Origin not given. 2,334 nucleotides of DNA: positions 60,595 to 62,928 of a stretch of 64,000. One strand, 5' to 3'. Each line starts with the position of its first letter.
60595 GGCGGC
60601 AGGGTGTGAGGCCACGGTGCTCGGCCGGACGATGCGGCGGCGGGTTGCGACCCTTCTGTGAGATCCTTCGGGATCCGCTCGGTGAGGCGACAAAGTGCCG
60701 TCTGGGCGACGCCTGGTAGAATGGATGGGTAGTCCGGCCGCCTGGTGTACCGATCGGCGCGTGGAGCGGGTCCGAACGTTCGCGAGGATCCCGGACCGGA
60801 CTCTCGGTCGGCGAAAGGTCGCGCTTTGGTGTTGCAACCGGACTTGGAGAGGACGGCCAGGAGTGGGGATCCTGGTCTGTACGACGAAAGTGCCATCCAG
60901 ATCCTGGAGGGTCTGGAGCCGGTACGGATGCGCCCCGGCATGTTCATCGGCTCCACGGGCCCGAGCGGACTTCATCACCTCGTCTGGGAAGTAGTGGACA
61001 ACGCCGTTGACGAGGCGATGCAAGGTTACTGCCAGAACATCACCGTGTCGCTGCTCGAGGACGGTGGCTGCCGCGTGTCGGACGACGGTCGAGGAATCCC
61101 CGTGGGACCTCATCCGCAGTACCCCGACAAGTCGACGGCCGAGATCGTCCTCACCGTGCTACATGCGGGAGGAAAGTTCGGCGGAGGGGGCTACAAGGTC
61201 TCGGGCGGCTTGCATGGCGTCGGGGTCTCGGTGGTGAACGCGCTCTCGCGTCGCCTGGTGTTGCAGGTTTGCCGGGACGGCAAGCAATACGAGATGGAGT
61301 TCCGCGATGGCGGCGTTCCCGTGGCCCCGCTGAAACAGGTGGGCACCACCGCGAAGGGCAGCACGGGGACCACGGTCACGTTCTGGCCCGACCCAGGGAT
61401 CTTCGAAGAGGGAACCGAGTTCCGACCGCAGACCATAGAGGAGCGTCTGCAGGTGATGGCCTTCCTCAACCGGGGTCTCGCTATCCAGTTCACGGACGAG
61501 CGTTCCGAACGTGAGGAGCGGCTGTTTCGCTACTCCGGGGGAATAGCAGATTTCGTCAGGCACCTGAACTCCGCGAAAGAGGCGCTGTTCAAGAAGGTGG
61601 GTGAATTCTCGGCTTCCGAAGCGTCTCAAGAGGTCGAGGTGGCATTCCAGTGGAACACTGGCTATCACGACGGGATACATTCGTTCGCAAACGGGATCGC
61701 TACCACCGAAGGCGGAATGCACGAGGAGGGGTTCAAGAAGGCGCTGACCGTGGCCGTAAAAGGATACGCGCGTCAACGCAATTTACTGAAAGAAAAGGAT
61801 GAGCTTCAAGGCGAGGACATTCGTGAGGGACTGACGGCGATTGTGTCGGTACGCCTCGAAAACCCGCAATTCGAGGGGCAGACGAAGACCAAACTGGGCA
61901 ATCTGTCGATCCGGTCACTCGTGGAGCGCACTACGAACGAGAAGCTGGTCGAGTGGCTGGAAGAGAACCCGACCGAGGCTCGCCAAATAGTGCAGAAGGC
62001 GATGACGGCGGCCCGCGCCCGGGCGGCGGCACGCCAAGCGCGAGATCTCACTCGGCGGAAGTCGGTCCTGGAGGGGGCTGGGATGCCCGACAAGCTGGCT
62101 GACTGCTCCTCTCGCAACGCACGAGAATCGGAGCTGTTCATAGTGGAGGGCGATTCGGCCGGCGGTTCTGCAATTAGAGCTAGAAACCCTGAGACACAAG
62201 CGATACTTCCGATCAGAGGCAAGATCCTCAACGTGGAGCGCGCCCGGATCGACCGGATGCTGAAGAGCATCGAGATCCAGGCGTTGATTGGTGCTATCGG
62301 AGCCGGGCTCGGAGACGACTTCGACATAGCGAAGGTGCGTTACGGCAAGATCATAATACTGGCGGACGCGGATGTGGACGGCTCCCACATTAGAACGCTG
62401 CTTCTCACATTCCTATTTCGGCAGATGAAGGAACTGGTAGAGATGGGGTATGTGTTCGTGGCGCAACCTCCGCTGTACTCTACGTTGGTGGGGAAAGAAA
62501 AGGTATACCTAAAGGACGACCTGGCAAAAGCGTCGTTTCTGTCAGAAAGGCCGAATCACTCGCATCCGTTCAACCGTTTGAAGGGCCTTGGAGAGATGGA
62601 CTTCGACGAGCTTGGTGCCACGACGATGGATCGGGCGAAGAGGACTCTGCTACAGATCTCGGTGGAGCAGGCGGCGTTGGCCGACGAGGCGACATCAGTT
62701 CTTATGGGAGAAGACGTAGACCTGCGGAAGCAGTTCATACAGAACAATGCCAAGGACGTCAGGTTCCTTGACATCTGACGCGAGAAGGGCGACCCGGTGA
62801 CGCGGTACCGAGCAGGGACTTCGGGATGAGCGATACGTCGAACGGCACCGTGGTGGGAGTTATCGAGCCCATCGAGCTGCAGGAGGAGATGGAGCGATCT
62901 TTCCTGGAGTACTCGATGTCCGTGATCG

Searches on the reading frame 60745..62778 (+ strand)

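Call 91: search_protein_families(library=pfam, proteins=[window:60745-62778:+], max_evalue=0.0001)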
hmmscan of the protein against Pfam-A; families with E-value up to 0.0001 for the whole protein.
window:60745-62778:+ (677 aa): 4 families
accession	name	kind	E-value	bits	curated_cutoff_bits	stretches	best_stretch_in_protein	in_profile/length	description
PF00204.31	DNA_gyraseB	-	1.7e-58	197.4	27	1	266-434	1-172/173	DNA gyrase B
PF00986.26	DNA_gyraseB_C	-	1.1e-18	67.6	29.8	1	610-666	7-63/63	DNA gyrase B subunit, carboxyl terminus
PF01751.28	Toprim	-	4.1e-15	56.2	23.1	1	463-573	1-94/96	Toprim domain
PF02518.31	HATPase_c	-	2.2e-14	54.2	26.4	1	73-216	3-108/111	Histidine kinase-, DNA gyrase B-, and HSP90-like ATPase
